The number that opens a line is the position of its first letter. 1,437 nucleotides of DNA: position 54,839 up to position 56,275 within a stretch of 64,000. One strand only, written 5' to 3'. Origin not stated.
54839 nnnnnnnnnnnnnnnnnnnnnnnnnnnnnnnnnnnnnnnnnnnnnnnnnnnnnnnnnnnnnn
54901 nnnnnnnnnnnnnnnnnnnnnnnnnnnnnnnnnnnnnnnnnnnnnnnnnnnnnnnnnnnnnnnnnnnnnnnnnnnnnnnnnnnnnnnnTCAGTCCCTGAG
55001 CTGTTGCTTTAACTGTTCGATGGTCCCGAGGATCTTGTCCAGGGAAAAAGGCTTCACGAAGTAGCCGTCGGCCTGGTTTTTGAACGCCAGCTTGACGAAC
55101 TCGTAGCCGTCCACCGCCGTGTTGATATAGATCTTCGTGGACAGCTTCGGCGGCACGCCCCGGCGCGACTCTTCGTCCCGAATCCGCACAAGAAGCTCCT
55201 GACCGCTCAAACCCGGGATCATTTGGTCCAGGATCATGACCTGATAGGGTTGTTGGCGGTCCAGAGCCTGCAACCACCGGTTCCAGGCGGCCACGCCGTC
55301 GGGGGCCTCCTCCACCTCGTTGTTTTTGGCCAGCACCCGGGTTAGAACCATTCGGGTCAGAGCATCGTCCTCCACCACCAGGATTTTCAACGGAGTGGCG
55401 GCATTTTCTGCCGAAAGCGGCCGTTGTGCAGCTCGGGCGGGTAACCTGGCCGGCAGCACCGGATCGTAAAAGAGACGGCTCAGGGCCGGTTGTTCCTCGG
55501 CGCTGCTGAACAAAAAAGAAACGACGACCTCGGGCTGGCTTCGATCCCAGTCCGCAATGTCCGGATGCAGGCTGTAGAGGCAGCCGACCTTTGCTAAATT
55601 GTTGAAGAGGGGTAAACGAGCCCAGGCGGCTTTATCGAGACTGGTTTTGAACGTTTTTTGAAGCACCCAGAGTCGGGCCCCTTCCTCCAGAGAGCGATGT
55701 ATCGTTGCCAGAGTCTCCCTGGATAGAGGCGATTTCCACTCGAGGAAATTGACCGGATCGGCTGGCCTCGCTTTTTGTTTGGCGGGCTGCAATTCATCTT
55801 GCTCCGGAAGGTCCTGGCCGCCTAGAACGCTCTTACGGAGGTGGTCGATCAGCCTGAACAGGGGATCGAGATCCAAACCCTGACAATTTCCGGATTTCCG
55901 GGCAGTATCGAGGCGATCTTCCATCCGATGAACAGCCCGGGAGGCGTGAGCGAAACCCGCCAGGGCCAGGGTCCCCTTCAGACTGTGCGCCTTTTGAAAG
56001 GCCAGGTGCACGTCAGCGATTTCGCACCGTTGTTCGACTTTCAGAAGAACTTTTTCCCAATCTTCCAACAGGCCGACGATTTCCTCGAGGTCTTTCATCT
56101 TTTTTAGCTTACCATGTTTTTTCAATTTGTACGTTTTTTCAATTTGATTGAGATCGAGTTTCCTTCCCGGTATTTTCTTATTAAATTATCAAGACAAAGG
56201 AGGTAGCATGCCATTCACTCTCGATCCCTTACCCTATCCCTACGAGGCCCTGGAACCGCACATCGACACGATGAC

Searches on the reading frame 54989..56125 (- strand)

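Call 49: search_protein_families(library=pfam, proteins=[window:54989-56125:-], max_evalue=0.00001)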
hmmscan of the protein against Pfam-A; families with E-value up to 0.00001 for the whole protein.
window:54989-56125:- (378 aa): 2 families
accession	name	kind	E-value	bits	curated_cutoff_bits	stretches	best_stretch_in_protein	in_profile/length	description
PF00072.30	Response_reg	-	1.6e-15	57.7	30.2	1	248-369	1-110/111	Response regulator receiver domain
PF01627.28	Hpt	-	8.8e-08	32.7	24.6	1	19-85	6-72/84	Hpt domain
